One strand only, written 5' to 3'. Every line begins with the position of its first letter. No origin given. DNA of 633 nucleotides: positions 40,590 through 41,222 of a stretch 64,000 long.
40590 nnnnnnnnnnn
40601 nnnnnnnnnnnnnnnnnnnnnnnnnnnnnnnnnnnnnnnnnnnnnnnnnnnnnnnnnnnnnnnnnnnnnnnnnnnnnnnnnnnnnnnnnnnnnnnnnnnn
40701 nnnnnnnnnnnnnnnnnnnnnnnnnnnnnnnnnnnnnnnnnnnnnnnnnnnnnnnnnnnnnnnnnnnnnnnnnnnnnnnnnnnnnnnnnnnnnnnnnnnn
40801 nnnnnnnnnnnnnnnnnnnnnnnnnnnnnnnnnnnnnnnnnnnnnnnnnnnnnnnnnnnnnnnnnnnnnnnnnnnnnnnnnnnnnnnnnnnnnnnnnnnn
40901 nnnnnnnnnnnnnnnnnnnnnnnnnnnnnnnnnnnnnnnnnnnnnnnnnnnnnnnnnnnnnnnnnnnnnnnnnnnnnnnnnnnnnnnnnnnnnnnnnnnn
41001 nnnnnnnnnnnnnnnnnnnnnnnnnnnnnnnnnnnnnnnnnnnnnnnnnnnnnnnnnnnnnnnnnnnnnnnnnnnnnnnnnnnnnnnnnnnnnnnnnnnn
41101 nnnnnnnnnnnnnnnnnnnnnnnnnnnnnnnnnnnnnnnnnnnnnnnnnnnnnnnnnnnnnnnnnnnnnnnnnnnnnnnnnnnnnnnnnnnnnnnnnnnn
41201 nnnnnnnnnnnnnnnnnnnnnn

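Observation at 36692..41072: Compact archaeal radical-SAM peptide-maturation operon: Trp-ladder precursor, three rSAM domains, membrane protein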

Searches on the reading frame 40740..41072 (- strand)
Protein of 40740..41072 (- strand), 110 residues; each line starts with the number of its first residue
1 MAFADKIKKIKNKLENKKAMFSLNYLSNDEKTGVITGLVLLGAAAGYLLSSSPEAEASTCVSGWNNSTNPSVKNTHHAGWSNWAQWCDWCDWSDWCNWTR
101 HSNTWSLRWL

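Call 3: search_protein_families(library=pfam, proteins=[window:40740-41072:-], max_evalue=0.1)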
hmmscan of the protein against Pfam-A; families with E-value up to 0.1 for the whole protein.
window:40740-41072:- (110 aa): 0 families

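Call 4: search_protein_families(library=ncbifam, proteins=[window:40740-41072:-], max_evalue=0.1)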
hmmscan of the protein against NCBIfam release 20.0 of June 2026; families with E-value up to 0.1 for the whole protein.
window:40740-41072:- (110 aa): 0 families

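Call 25: search_protein_families(library=ncbifam, proteins=[window:40743-41072:-], max_evalue=10)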
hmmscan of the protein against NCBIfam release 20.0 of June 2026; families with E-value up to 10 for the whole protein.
seq(110 aa): 0 families

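Call 26: search_protein_families(library=padloc, proteins=[window:40740-41072:-], max_evalue=0.01)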
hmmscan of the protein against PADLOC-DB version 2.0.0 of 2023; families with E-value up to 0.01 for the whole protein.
window:40740-41072:- (110 aa): 0 families

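Call 29: find_homologous_proteins(query=A2, max_evalue=1)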
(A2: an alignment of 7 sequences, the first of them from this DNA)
Query A2 (7 sequences) (110 aa, profile of the alignment): 25 proteins with E <= 1 among 3923 candidates.
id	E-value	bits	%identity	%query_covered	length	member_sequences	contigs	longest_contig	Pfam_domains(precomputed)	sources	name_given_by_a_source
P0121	8.7e-38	146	99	100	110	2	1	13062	-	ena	-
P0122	5.5e-35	137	69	94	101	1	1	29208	-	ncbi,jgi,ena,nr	ncbi:MAG: hypothetical protein DRN66_00565 [Candidatus Nanohalarchaeota archaeon]|nr:MAG: hypothetic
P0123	6.5e-34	134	58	40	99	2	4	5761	-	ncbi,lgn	-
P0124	3.1e-33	132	62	94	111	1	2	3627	-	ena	-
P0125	1.9e-29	120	70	94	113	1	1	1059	-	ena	-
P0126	4.6e-29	118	66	59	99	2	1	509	-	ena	-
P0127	4.7e-28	115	41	54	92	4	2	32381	-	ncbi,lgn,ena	-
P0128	8.9e-26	108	66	87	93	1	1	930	-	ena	-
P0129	9.5e-26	108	65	86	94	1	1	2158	-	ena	-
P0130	6.0e-25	105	42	89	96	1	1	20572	-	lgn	-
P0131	8.9e-25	105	38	86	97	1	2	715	-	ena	-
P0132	1.2e-24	104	71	81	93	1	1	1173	-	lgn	-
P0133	2.1e-24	103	46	80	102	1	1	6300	-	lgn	-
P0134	8.9e-24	101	31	85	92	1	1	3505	-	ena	-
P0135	2.1e-22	97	39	68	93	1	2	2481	-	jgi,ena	-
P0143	7.3e-14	70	37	68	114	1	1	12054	-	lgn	-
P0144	7.0e-13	66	42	55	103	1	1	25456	-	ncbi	ncbi:MAG: hypothetical protein ABIG84_05415 [archaeon]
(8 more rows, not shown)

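Call 63: find_related_loci(query=A2, collection=metagenome_contigs, flank=8000)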
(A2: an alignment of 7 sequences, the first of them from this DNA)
Query A2 (110 aa) in metagenome_contigs; peptide patterns used: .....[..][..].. (x = any residue, [..] = any of these).
54 stretches matched a pattern; 2 encode a relative of the query (tblastn E <= 1e-3); 2 distinct loci.
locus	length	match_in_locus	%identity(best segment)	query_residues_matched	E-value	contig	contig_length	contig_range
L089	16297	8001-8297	69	1-103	2e-34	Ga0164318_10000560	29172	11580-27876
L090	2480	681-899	39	1-75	7e-8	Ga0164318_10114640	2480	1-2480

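Call 64: find_encoding_contigs(protein=P0144, flank=8000, max_places=1)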
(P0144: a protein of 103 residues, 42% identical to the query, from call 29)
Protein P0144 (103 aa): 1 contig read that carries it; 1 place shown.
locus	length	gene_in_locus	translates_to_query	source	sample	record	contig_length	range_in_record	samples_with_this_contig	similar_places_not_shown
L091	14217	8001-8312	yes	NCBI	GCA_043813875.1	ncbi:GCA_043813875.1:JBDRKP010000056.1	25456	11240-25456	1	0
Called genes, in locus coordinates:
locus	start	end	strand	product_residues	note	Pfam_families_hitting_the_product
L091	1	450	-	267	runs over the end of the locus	PF00398:RrnaAD, PF13649:Methyltransf_25 (weak)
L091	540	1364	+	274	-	PF22082:TtuA_LIM_N, PF01171:ATP_bind_3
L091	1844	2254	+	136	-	PF12840:HTH_20 (weak), PF01022:HTH_5, PF08279:HTH_11 (faint)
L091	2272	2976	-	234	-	PF01255:Prenyltransf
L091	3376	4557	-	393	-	PF00890:FAD_binding_2, PF01266:DAO, PF01494:FAD_binding_3, PF03486:HI0933_like (weak), PF05834:Lycopene_cycl, PF12831:FAD_oxidored, PF13450:NAD_binding_8, PF22578:GGR_cat, +3 more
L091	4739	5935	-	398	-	PF00890:FAD_binding_2 (weak), PF01266:DAO (weak), PF01494:FAD_binding_3, PF03486:HI0933_like (weak), PF07992:Pyr_redox_2 (weak), PF12831:FAD_oxidored, PF13450:NAD_binding_8 (weak), PF22578:GGR_cat, +3 more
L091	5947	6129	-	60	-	PF12837:Fer4_6 (weak), PF13237:Fer4_10 (faint), PF25160:LdpA_Fe-S-bd (faint), PF00037:Fer4 (weak), PF14697:Fer4_21, PF12838:Fer4_7 (weak), PF13187:Fer4_9, PF00037:Fer4 (weak), +4 more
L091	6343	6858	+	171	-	PF27806:HxsD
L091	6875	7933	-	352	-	PF01136:Peptidase_U32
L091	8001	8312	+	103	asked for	-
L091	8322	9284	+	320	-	PF04055:Radical_SAM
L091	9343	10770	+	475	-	PF04055:Radical_SAM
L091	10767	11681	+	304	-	PF06819:Arc_PepC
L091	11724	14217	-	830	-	PF16656:Pur_ac_phosph_N (faint), PF17957:Big_7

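Call 65: find_encoding_contigs(protein=P0143, flank=8000, max_places=1)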
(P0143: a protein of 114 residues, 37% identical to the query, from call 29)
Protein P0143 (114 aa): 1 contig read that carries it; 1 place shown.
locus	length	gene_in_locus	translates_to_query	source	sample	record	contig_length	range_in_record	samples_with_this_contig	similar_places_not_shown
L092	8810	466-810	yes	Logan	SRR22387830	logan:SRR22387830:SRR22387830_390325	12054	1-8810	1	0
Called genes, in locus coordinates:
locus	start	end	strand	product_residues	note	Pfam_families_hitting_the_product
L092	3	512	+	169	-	?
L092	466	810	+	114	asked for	-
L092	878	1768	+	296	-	PF04055:Radical_SAM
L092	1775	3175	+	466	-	PF04055:Radical_SAM, PF13353:Fer4_12 (weak)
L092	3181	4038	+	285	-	-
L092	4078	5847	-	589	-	-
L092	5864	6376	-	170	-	-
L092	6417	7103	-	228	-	-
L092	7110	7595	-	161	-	-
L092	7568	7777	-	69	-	-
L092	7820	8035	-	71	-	-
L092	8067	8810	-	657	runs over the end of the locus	-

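Call 66: find_encoding_contigs(protein=P0130, flank=8000, max_places=1)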
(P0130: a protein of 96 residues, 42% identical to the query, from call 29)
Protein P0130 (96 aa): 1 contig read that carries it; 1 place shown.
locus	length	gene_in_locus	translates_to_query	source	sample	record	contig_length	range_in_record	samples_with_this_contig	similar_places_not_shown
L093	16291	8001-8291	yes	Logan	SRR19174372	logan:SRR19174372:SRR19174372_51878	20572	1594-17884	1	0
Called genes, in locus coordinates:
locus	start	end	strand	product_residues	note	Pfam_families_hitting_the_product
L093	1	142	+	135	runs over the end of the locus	PF01022:HTH_5 (weak), PF12840:HTH_20 (weak)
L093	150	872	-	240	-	PF01255:Prenyltransf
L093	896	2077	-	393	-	PF00890:FAD_binding_2 (weak), PF01266:DAO (weak), PF01494:FAD_binding_3, PF03486:HI0933_like (weak), PF07992:Pyr_redox_2 (weak), PF12831:FAD_oxidored, PF22578:GGR_cat, PF05834:Lycopene_cycl, +2 more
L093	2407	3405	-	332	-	PF01136:Peptidase_U32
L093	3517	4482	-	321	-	-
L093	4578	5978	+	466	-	PF04055:Radical_SAM, PF13353:Fer4_12 (faint)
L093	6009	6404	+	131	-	PF27806:HxsD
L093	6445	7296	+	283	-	PF04467:DUF483 (weak)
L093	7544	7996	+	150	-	PF27806:HxsD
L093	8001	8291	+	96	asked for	-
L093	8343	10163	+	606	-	PF04055:Radical_SAM, PF13353:Fer4_12 (faint), PF04055:Radical_SAM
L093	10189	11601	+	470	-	PF04055:Radical_SAM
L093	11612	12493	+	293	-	-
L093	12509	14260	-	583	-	-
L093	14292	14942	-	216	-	-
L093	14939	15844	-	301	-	-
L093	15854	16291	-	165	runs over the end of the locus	-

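Call 77: search_protein_families(library=pfam, proteins=[window:40740-41072:-, L092:5864-6376:-, L092:6417-7103:-, L092:7110-7595:-, L093:14292-14942:-], max_evalue=1)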
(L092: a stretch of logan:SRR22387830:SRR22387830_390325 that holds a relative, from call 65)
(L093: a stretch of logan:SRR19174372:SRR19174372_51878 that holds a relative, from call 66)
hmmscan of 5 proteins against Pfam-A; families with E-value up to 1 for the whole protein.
window:40740-41072:- (110 aa): 0 families

L092:5864-6376:- (170 aa): 0 families

L092:6417-7103:- (228 aa): 0 families

L092:7110-7595:- (161 aa): 1 family
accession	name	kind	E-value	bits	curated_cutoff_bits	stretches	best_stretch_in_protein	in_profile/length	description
PF06692.16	MNSV_P7B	-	0.1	13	22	1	73-97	29-54/61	Melon necrotic spot virus P7B protein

L093:14292-14942:- (216 aa): 1 family
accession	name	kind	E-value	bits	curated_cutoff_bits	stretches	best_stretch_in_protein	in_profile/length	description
PF12911.12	OppC_N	-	0.64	10.4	23.9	0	12-32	17-37/53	N-terminal TM domain of oligopeptide transport permease C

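Call 81: list_cluster_members(proteins=[window:40740-41072:-, window:38970-40736:-, window:37571-38956:-, window:33454-36690:+])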
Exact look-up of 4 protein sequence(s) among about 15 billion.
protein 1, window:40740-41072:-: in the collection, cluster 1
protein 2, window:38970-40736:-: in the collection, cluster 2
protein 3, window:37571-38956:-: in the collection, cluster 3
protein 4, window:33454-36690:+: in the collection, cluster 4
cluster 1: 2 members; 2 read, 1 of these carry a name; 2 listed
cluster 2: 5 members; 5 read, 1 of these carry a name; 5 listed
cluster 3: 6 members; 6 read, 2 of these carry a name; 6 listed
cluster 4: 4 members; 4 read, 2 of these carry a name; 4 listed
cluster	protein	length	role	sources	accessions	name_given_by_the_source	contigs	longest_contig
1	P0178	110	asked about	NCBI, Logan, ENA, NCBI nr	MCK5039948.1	MAG: hypothetical protein KAR87_03195 [Candidatus Aenigmarchaeota archaeon] | hypothetical protein [Candidatus Aenigmarchaeota archaeon]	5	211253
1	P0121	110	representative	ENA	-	-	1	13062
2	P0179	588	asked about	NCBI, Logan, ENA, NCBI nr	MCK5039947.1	MAG: radical SAM protein [Candidatus Aenigmarchaeota archaeon] | radical SAM protein [Candidatus Aenigmarchaeota archaeon]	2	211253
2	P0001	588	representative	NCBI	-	-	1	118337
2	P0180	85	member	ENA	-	-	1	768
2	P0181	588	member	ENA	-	-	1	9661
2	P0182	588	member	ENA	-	-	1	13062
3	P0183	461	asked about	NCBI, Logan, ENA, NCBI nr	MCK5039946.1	MAG: SPASM domain-containing protein [Candidatus Aenigmarchaeota archaeon] | SPASM domain-containing protein [Candidatus Aenigmarchaeota archaeon]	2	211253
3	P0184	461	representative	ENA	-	-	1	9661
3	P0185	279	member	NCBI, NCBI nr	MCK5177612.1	MAG: SPASM domain-containing protein, partial [Candidatus Aenigmarchaeota archaeon] | SPASM domain-containing protein [Candidatus Aenigmarchaeota archaeon]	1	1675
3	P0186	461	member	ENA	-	-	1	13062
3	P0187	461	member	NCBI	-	-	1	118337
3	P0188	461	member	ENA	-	-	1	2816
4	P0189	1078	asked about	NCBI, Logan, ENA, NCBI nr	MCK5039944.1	MAG: hypothetical protein KAR87_03175 [Candidatus Aenigmarchaeota archaeon] | hypothetical protein [Candidatus Aenigmarchaeota archaeon]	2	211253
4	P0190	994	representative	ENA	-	-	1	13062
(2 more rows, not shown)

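Call 84: predict_structure(alignment_id=A6)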
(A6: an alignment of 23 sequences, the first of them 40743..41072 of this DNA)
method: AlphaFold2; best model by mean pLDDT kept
length: 110 residues; sequences in the alignment: 23
mean_pLDDT: 55.9   pTM: 0.27
mean pLDDT of the five models: 55.9, 54.0, 54.0, 53.3, 48.3
residues with pLDDT >= 90: 0; 70-90: 21; 50-70: 47; < 50: 42
segments of 3 or more residues with pLDDT < 50: 53-75, 90-93, 100-110
pLDDT, mean of each block of 10 residues (from residue 1): 69 58 56 74 75 47 46 48 52 50 40
secondary structure, 60 per line:
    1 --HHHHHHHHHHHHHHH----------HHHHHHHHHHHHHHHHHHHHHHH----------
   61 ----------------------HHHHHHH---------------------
elements in order: H3-17 H28-50 H83-89
